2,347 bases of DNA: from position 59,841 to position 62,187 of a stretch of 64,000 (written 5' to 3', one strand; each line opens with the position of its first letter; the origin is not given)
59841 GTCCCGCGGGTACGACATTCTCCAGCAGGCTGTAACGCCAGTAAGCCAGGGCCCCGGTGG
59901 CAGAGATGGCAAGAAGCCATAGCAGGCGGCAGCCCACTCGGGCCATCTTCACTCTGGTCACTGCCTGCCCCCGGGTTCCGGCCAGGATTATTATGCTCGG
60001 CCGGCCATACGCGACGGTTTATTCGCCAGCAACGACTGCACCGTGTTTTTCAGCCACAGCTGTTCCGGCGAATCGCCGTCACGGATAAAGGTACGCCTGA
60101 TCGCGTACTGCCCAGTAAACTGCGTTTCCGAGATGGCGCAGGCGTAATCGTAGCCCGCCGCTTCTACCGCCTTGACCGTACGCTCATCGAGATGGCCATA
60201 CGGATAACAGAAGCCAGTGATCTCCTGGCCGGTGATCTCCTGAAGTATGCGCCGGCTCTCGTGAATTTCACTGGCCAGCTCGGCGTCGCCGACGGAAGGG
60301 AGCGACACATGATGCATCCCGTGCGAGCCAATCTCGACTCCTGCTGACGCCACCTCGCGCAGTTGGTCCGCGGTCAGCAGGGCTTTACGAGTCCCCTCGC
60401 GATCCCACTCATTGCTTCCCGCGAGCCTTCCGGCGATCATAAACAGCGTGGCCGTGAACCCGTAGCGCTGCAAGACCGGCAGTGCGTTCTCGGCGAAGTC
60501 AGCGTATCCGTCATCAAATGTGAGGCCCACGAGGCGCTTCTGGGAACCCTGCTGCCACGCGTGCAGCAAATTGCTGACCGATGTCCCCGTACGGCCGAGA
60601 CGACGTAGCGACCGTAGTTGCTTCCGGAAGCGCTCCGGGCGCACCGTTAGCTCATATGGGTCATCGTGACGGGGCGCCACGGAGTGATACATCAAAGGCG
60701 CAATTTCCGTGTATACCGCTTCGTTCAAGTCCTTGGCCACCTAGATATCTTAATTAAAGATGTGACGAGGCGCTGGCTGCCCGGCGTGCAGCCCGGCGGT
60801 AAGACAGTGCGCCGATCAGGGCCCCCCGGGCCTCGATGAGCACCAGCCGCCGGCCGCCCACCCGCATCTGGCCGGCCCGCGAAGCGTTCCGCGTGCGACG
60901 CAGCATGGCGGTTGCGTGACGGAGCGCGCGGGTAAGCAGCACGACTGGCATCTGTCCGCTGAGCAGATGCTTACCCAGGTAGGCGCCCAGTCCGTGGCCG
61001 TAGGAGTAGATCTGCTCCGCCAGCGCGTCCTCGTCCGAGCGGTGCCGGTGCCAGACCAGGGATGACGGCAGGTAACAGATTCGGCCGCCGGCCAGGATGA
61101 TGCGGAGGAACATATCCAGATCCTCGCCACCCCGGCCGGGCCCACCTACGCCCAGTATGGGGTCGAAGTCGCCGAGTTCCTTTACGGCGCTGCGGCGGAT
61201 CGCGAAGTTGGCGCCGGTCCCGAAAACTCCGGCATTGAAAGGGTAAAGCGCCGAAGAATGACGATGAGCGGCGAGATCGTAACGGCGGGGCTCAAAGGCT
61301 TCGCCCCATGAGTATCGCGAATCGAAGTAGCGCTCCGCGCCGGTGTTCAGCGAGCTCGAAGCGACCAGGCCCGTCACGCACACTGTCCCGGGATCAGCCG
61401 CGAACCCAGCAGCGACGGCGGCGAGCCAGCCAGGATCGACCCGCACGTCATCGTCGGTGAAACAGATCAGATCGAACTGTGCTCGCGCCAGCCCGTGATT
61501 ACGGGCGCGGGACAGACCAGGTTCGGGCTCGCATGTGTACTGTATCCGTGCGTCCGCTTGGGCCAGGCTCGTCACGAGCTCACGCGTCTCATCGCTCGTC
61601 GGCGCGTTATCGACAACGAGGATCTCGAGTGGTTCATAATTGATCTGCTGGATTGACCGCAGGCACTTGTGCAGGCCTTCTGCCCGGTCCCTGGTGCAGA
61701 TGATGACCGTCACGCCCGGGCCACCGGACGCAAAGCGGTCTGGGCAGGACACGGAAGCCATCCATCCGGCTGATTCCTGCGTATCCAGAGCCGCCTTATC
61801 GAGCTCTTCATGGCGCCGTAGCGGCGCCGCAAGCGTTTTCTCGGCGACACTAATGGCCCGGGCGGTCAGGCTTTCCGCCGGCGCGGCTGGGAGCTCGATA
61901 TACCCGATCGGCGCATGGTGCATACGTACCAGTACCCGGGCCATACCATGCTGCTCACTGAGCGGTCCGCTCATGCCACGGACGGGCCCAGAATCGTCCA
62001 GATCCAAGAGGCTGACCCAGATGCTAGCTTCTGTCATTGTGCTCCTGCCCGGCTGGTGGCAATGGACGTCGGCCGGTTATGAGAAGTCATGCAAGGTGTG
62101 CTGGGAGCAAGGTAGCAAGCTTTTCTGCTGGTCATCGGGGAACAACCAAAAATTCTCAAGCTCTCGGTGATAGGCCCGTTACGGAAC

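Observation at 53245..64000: Glycosyltransferase-rich cluster with a dedicated ACP and LpxL/PatA-type acyltransferase: candidate pathway for an acylated, flippase-exported glycoconjugate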

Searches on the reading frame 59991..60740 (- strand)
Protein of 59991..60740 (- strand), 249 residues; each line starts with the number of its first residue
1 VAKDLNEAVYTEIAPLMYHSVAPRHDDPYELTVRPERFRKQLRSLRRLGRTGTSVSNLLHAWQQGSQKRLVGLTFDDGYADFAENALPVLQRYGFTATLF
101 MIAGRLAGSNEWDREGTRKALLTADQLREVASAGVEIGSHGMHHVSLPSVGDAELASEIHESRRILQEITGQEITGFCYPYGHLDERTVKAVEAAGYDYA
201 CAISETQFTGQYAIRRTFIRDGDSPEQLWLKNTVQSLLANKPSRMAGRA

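Call 5: search_protein_families(library=pfam, proteins=[window:59991-60740:-], max_evalue=0.01)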
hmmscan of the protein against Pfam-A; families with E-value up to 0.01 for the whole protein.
window:59991-60740:- (249 aa): 3 families
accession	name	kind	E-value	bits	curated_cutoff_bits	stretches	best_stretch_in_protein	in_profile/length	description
PF01522.26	Polysacc_deac_1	-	9.3e-33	113.3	23.1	1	66-199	4-123/124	Polysaccharide deacetylase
PF03065.20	Glyco_hydro_57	-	0.00034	20.5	21.2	1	131-209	99-178/291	Glycosyl hydrolase family 57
PF10096.14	DUF2334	-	0.0023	18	26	0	121-194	53-138/203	Uncharacterized protein conserved in bacteria (DUF2334)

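Call 7: search_protein_families(library=ncbifam, proteins=[window:59991-60740:-], max_evalue=0.01)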
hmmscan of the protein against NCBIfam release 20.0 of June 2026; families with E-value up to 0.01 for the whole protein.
window:59991-60740:- (249 aa): 15 families
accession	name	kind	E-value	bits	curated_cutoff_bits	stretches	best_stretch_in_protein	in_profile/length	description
TIGR03938.2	deacetyl_PgaB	equivalog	7e-19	67.5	321.9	1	15-142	5-143/621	poly-beta-1,6-N-acetyl-D-glucosamine N-deacetylase PgaB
TIGR02764.1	spore_ybaN_pdaB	equivalog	2e-16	60.4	237.4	1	67-198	4-122/191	polysaccharide deacetylase family sporulation protein PdaB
NF011177.0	PRK14582.1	equivalog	2.5e-15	55.8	923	1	15-143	51-187/671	poly-beta-1,6-N-acetyl-D-glucosamine N-deacetylase PgaB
TIGR03933.1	PIA_icaB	equivalog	1.1e-12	48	248.35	1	33-220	35-230/245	intercellular adhesin biosynthesis polysaccharide N-deacetylase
TIGR02884.1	spore_pdaA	equivalog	1.9e-11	44.1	298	1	64-198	32-154/224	delta-lactam-biosynthetic de-N-acetylase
NF050820.1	PolSacchBiosHfsH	equivalog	6e-10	39.2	400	1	66-199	31-157/249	oligosaccharide deacetylase HfsH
TIGR03006.1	pepcterm_polyde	equivalog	2.3e-09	36.8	276.2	1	126-206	65-148/272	XrtA system polysaccharide deacetylase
NF011176.0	PRK14581.1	equivalog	2.9e-09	35.6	1091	1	16-143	52-187/673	poly-beta-1,6-N-acetyl-D-glucosamine N-deacetylase PgaB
NF045821.1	PgAcgDacpgdA1_Bac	equivalog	1.5e-08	33.9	400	1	62-190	81-196/282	peptidoglycan-N-acetylglucosamine deacetylase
TIGR04243.1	nodulat_NodB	equivalog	4.6e-08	32.8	240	1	69-196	2-117/197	chitooligosaccharide deacetylase NodB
NF045820.1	PgAcgDacpgdA_Strep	equivalog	5.9e-06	25.4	800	1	57-185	256-371/463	peptidoglycan-N-acetylglucosamine deacetylase PgdA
NF045822.1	PgAcgDacpgdA2_Bac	equivalog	3.7e-05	23.2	400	1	65-184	66-171/274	peptidoglycan-N-acetylglucosamine deacetylase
TIGR02873.1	spore_ylxY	hypoth_equivalog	4.9e-05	22.7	391.5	1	66-193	82-196/268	probable sporulation protein, polysaccharide deacetylase family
TIGR03212.1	uraD_N-term-dom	equivalog_domain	0.00035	19.7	424.6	1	125-202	107-183/297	allantoinase PuuE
NF011923.2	PRK15394.1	equivalog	0.0012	18.2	382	1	116-202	82-172/294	4-deoxy-4-formamido-L-arabinose-phosphoundecaprenol deformylase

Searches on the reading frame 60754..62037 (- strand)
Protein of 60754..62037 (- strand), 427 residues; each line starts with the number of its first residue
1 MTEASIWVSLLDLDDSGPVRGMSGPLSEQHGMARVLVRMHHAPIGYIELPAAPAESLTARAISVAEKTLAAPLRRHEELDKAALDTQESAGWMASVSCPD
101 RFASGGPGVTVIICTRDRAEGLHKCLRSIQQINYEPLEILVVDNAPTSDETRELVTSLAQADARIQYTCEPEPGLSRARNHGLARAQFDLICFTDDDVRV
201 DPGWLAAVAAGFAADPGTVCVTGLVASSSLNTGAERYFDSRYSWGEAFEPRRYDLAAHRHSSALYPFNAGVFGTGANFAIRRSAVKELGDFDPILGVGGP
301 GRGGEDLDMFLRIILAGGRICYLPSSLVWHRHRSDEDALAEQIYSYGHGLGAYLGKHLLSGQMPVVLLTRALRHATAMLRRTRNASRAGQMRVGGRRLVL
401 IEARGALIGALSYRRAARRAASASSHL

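Call 5: search_protein_families(library=pfam, proteins=[window:60754-62037:-], max_evalue=0.01)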
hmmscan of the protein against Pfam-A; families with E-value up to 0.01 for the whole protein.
window:60754-62037:- (427 aa): 5 families
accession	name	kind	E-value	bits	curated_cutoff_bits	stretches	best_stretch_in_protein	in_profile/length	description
PF00535.33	Glycos_transf_2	-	3.7e-25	89.2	23.3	1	110-288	1-167/168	Glycosyl transferase family 2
PF13641.12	Glyco_tranf_2_3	-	1.1e-23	84.9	27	1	107-342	1-223/230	Glycosyltransferase like family 2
PF10111.15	Glyco_tranf_2_2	-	3.6e-10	40.2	27.3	1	110-332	1-218/276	Glycosyltransferase like family 2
PF13632.12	Glyco_trans_2_3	-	3.3e-09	37.3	27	1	191-350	2-143/198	Glycosyl transferase family group 2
PF13506.12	Glyco_transf_21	-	1.6e-07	31.4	21.7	1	181-295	24-124/174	Glycosyl transferase family 21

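Call 7: search_protein_families(library=ncbifam, proteins=[window:60754-62037:-], max_evalue=0.01)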
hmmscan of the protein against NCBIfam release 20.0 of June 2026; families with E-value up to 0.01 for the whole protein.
window:60754-62037:- (427 aa): 21 families
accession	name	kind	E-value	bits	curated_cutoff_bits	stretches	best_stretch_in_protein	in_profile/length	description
TIGR03965.1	mycofact_glyco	equivalog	6.2e-37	127.5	280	1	107-383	74-333/467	mycofactocin biosynthesis glycosyltransferase MftF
NF041875.1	EPS_EpsD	equivalog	2.2e-19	70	370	1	109-422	1-295/325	exopolysaccharide biosynthesis glycosyltransferase EpsD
NF038302.1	EPS_HpsE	equivalog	3.9e-18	65.5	300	1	109-340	3-235/307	hormogonium polysaccharide biosynthesis glycosyltransferase HpsE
NF038299.1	EPS_HpsN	equivalog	3.4e-17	62.4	425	1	108-227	2-121/317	hormogonium polysaccharide biosynthesis glycosyltransferase HpsN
NF050050.1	ProtGlycPglI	equivalog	3.4e-13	49.6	500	1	107-200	2-96/306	GalNAc(5)-diNAcBac-PP-undecaprenol beta-1,3-glucosyltransferase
NF041394.1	GtaseAglG_Halo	equivalog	1.8e-12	47.2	440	1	109-331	3-216/304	glucosyl-dolichyl phosphate glucuronosyltransferase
NF007482.0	PRK10073.1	equivalog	2.8e-10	39.7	423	1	108-203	7-101/334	glycosyltransferase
NF047683.1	TeichurnBiosyTuaG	equivalog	1.2e-09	38.2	400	1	107-199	6-98/252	teichuronic acid biosynthesis protein TuaG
TIGR04242.1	nodulat_NodC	equivalog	5.3e-08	32.2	550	1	106-327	47-261/395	chitooligosaccharide synthase NodC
TIGR03937.1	PgaC_IcaA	equivalog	5.7e-08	32.1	422.3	1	106-223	44-161/407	poly-beta-1,6-N-acetyl-D-glucosamine synthase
NF045692.1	OglycostaseCruG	equivalog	1.2e-07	31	600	1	109-169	43-102/386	2'-O-glycosyltransferase CruG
TIGR04283.1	glyco_like_mftF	equivalog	1.4e-07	31.3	182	1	110-212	2-97/221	TIGR04283 family arsenosugar biosynthesis glycosyltransferase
TIGR03111.1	glyc2_xrt_Gpos1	hypoth_equivalog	1.7e-07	30.4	363.95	1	106-227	48-171/439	TIGR03111 family XrtG-associated glycosyltransferase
TIGR04440.1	glyco_TIGR04440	domain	8.5e-07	28.9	70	1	109-238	2-131/215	TIGR00180 family glycosyltransferase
TIGR03469.1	HpnB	hypoth_equivalog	3.3e-05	23.1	379.25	1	106-210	43-158/386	hopene-associated glycosyltransferase HpnB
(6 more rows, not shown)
